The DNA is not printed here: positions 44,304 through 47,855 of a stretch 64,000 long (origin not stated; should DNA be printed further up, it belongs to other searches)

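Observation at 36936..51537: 14.6-kb minus-strand operon with duplicated [polytopic membrane protein + Gfo/Idh/MocA oxidoreductase] modules around a giant OMP and an M28-FtsX fusion: candidate uncharacterised envelope-spanning system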

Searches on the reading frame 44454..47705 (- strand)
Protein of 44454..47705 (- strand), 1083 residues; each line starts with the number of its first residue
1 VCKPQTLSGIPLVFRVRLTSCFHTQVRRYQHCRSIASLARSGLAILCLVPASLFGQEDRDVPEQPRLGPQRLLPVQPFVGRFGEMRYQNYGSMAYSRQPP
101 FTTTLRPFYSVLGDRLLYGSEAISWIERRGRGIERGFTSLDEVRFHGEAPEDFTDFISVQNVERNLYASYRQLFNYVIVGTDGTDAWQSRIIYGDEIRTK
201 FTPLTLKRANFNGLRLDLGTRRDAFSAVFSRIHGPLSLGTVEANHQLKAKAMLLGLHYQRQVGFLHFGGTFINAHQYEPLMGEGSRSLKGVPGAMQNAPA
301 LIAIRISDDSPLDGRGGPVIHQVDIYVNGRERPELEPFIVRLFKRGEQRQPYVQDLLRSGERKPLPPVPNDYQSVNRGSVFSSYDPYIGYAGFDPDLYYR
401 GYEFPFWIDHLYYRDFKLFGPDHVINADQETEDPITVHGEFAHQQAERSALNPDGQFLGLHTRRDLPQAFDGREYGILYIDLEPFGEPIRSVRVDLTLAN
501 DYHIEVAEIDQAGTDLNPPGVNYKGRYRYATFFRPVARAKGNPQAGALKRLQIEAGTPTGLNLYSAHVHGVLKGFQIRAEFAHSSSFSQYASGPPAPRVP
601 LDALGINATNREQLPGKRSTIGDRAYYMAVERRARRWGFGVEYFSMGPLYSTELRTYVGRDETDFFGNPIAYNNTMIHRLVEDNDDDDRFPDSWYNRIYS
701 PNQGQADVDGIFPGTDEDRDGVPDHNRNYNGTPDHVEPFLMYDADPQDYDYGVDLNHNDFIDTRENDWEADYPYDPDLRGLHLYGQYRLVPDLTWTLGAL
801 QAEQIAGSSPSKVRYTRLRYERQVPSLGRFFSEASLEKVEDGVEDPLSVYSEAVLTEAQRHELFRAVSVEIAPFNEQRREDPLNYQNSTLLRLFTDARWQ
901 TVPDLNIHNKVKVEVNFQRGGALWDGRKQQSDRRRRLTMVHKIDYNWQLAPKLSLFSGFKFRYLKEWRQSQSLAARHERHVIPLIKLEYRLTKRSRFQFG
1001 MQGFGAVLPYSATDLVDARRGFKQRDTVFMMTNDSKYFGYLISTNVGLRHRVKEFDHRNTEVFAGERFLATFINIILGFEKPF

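Call 3: search_protein_families(library=pfam, proteins=[window:44454-47705:-], max_evalue=0.01)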
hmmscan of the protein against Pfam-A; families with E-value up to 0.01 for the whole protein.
window:44454-47705:- (1083 aa): 0 families

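Call 4: search_protein_families(library=ncbifam, proteins=[window:44454-47705:-], max_evalue=0.01)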
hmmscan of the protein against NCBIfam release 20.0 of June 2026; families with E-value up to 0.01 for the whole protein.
window:44454-47705:- (1083 aa): 0 families

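Call 20: find_homologous_proteins(query=window:44454-47705:-, max_evalue=0.00001)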
Query window:44454-47705:- (1083 aa): 74 proteins with E <= 0.00001 among 8000 candidates.
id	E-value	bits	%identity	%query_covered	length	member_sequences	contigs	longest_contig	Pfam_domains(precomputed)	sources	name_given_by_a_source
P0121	0.0e+0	2349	93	100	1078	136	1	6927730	-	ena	-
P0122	0.0e+0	1944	77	97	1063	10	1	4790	-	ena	-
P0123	0.0e+0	1450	61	95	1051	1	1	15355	-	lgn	-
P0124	0.0e+0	1443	63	95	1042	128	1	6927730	-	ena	-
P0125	0.0e+0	1422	60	96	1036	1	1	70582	-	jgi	jgi:hypothetical protein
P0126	0.0e+0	1389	60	96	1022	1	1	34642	-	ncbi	ncbi:MAG: hypothetical protein AB1505_10505 [Candidatus Latescibacterota bacterium]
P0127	0.0e+0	1388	58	97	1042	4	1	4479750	-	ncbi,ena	-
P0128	0.0e+0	1386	59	96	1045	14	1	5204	-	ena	-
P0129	0.0e+0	1385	59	95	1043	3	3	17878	-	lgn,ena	-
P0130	0.0e+0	1377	59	96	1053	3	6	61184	-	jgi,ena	-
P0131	0.0e+0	1368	57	97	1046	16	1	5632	-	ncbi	-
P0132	0.0e+0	1358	58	96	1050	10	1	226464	-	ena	-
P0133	0.0e+0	1357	57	99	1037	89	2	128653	-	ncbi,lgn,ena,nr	ncbi:MAG: hypothetical protein OXI72_24105 [Gemmatimonadota bacterium]|nr:hypothetical protein [Gemm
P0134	0.0e+0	1340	57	95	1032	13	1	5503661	-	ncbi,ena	-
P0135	0.0e+0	1321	57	96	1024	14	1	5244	-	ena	-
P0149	0.0e+0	1273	55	96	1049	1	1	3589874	-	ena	-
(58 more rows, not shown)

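Call 21: find_encoding_contigs(protein=P0134, flank=10000, max_places=1)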
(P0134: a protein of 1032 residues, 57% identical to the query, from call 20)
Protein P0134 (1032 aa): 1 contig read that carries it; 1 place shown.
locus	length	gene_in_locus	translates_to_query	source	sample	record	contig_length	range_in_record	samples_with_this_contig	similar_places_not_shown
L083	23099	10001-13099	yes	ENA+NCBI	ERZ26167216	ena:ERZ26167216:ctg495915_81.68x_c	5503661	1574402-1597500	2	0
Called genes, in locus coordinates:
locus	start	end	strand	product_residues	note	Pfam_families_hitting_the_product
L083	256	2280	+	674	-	PF13585:CHU_C (faint), PF18962:Por_Secre_tail (weak), PF13860:FlgD_ig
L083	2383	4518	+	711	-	PF00754:F5_F8_type_C, PF22633:F5_F8_type_C_2 (weak)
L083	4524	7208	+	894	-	-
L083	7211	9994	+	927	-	-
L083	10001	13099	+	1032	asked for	-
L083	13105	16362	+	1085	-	PF07719:TPR_2 (weak), PF13424:TPR_12 (weak), PF13432:TPR_16, PF14559:TPR_19 (weak), PF13424:TPR_12, PF13432:TPR_16, PF13424:TPR_12, PF13432:TPR_16, +20 more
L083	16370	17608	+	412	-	PF13709:DUF4159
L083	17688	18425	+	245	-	PF01618:MotA_ExbB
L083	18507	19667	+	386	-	-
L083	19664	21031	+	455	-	PF04055:Radical_SAM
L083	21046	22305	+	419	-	PF13570:Beta-prop_ACSF4 (faint), PF01011:PQQ (faint), PF13360:PQQ_2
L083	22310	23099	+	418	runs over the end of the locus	PF14535:AMP-binding_C_2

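Call 22: find_encoding_contigs(protein=P0133, flank=10000, max_places=1)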
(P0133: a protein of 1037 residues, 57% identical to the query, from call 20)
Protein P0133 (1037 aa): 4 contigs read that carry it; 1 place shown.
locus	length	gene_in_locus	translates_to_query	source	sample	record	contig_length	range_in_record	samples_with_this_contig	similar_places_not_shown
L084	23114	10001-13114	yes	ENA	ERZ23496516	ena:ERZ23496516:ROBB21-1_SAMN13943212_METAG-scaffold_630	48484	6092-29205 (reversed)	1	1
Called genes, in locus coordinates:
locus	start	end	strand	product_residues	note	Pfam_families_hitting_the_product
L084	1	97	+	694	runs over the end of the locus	-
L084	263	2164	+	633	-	PF13585:CHU_C (faint), PF13860:FlgD_ig, PF18962:Por_Secre_tail (weak)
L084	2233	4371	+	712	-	PF00754:F5_F8_type_C, PF22633:F5_F8_type_C_2 (faint), PF13860:FlgD_ig (faint)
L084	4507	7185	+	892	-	-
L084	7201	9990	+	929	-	-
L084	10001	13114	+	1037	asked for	-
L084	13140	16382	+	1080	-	PF13432:TPR_16 (weak), PF13424:TPR_12, PF13424:TPR_12 (weak), PF09976:TPR_21, PF13432:TPR_16, PF13525:YfiO, PF13432:TPR_16, PF14559:TPR_19, +26 more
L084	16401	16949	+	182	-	PF18935:DUF5683 (weak)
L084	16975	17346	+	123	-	-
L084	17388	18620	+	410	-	PF13709:DUF4159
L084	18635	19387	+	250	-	-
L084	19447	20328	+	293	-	-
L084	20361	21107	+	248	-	PF01618:MotA_ExbB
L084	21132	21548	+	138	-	PF02472:ExbD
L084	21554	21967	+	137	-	PF02472:ExbD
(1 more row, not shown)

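Call 23: find_encoding_contigs(protein=P0149, flank=10000, max_places=1)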
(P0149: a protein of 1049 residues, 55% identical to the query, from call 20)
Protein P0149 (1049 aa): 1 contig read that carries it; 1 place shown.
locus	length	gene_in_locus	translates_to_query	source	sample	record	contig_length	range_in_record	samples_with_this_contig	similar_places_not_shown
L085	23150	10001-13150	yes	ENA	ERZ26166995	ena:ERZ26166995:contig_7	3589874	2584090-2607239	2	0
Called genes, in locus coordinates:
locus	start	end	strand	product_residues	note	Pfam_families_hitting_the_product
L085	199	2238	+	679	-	PF13585:CHU_C (faint), PF18962:Por_Secre_tail (weak), PF13860:FlgD_ig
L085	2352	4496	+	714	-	PF00754:F5_F8_type_C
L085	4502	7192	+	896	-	-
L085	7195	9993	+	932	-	-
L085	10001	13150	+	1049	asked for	-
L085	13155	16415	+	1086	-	PF07719:TPR_2 (faint), PF09976:TPR_21 (faint), PF12895:ANAPC3 (faint), PF13424:TPR_12 (weak), PF13432:TPR_16, PF13424:TPR_12, PF13432:TPR_16, PF13525:YfiO, +12 more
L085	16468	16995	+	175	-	PF18935:DUF5683 (weak)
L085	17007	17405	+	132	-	-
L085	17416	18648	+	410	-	PF13709:DUF4159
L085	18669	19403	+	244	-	-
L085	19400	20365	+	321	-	-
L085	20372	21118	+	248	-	PF01618:MotA_ExbB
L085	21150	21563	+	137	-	PF02472:ExbD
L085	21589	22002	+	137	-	PF02472:ExbD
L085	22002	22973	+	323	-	PF03786:UxuA (weak), PF01261:AP_endonuc_2, PF03786:UxuA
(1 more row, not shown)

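Call 40: search_protein_families(library=pfam, proteins=[window:44454-47705:-], max_evalue=10)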
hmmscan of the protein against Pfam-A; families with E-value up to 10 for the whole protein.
window:44454-47705:- (1083 aa): 0 families

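Call 59: predict_structure(alignment_id=A3)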
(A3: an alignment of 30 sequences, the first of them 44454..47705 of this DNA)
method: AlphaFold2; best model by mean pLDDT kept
length: 1083 residues; sequences in the alignment: 30
mean_pLDDT: 72.0   pTM: 0.72
mean pLDDT of the five models: 72.0, 70.9, 70.6, 69.4, 63.6
residues with pLDDT >= 90: 368; 70-90: 293; 50-70: 168; < 50: 254
segments of 3 or more residues with pLDDT < 50: 1-33, 48-107, 118-175, 235-248, 366-401, 689-691, 693-710, 753-761, 763-765, 865-873, 1080-1083
pLDDT, mean of each block of 10 residues (from residue 1): 29 30 33 53 54 34 40 36 36 30 44 51 31 29 29 38 31 49 71 72 80 82 89 51 44 91 94 88 74 88 93 84 96 92 71 63 52 38 30 37 73 91 83 81 81 83 92 91 88 96 92 74 77 88 89 93 96 91 96 88 85 91 95 91 94 78 55 66 57 40 37 52 60 79 82 46 53 84 94 93 90 93 91 92 65 59 46 54 81 92 91 93 82 94 95 95 94 90 95 91 87 90 93 75 86 90 87 69 33
secondary structure, 60 per line:
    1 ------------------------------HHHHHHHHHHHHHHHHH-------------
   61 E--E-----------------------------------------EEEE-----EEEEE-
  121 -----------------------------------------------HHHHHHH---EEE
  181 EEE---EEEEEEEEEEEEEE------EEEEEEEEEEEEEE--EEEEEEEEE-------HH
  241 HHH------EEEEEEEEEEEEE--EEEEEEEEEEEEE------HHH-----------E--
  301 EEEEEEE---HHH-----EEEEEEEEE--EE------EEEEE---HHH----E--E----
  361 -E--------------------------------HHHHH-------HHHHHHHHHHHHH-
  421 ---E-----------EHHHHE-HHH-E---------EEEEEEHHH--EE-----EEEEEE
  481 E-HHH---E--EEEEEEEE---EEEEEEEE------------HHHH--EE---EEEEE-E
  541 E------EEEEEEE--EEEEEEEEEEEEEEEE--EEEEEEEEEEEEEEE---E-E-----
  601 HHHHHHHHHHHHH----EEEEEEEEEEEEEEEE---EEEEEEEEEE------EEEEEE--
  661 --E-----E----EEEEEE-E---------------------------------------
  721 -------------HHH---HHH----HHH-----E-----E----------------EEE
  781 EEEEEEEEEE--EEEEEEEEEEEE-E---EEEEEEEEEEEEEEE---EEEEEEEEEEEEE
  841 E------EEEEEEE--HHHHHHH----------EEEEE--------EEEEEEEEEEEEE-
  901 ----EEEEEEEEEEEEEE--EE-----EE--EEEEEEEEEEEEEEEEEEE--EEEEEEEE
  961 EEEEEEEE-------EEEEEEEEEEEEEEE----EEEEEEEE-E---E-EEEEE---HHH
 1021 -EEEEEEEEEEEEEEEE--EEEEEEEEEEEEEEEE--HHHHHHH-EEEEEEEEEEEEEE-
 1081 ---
elements in order (helices of 4 or more, strands of 3 or more residues): H31-47 E106-109 E115-119 H168-174 E178-183 E187-200 E207-220 E223-231 H239-243 E250-262 E265-277 E301-307 E319-327 E338-342 H395-399 H407-419 H437-440 E457-462 E475-481 E492-499 E503-510 H523-526 E534-538 E548-554 E557-572 E575-589 H601-613 E618-633 E637-646 E653-658 E674-679 E778-790 E793-804 E810-824 E828-841 E848-854 H857-863 E874-878 E887-899 E905-918 E932-950 E953-968 E976-990 E995-1002 E1010-1014 E1022-1037 E1040-1055 H1058-1064 E1066-1079

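Call 62: fold_search(model_id=the predicted structure, library=pdb)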
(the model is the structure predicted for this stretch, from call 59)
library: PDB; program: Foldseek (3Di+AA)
matches with E <= 10: 682; with E <= 0.001: 14
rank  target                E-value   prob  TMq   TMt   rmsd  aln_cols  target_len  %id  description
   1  8ae1_A                3.5e-11  1.00  0.16  0.17  22.9       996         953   10  Structure of trimeric SlpA outer membrane protein (released 2022-11-30)
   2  8agd_A                1.7e-09  1.00  0.19  0.18  21.5       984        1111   10  Full SDBC and SOD assembly (released 2023-04-12)
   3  7zgx_A                3.2e-09  1.00  0.19  0.21  21.5       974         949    9  S-layer Deinoxanthin Binding Complex, C1 symmetry (released 2022-07-13)
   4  6r2q_B                1.4e-06  1.00  0.23  0.34  18.3      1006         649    7  Structure of the Mtr complex (released 2020-04-22)
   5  2iwv_A                8.3e-05  1.00  0.13  0.39  12.7       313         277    8  Structure of the monomeric outer membrane porin OmpG in the open and closed conformation (released 2006-08-14)
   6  8gl8_A                1.1e-04  0.95  0.19  0.10  29.2      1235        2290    8  The Type 9 Secretion System Extended Translocon - SprA-PorV-PPI-RemZ-SkpA-SprE complex (released 2024-01-31)
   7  8gl6_A                1.4e-04  0.90  0.18  0.11  30.3      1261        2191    8  The Type 9 Secretion System in vitro assembled, RemA-CTD substrate bound complex (released 2024-01-31)
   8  2f1c                  2.1e-04  1.00  0.11  0.35  12.9       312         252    9  Crystal structure of the monomeric porin OmpG (released 2006-06-27)
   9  5iv9_A                2.3e-04  0.54  0.11  0.14  29.4      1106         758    7  The LPS Transporter LptDE from Klebsiella pneumoniae, full-length (released 2016-05-18)
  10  8jto                  4.5e-04  1.00  0.14  0.34  22.2       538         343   10  Outer membrane porin of Burkholderia pseudomallei (BpsOmp38) in complex with ceftazidime (released 2024-06-26)
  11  6h3j_A                5.0e-04  0.89  0.21  0.13  27.1      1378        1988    7  Structural snapshots of the Type 9 protein translocon Plug-complex (released 2018-11-07)
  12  2wvp                  7.9e-04  1.00  0.12  0.38  12.7       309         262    9  Synthetically modified OmpG (released 2010-07-14)
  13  5dl6                  7.9e-04  0.99  0.13  0.28  15.7       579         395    8  Crystal structure of Acinetobacter baumannii OccAB2 (released 2016-02-03)
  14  8a9y_A                9.1e-04  0.75  0.13  0.14  26.8       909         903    7  Substrate-free levan utilisation machinery (utilisome) (released 2023-06-07)
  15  8wv0_A                1.0e-03  1.00  0.11  0.31  15.0       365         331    9  Outer membrane porin of Burkholderia pseudomallei (BpsOmp38) (released 2024-10-30)
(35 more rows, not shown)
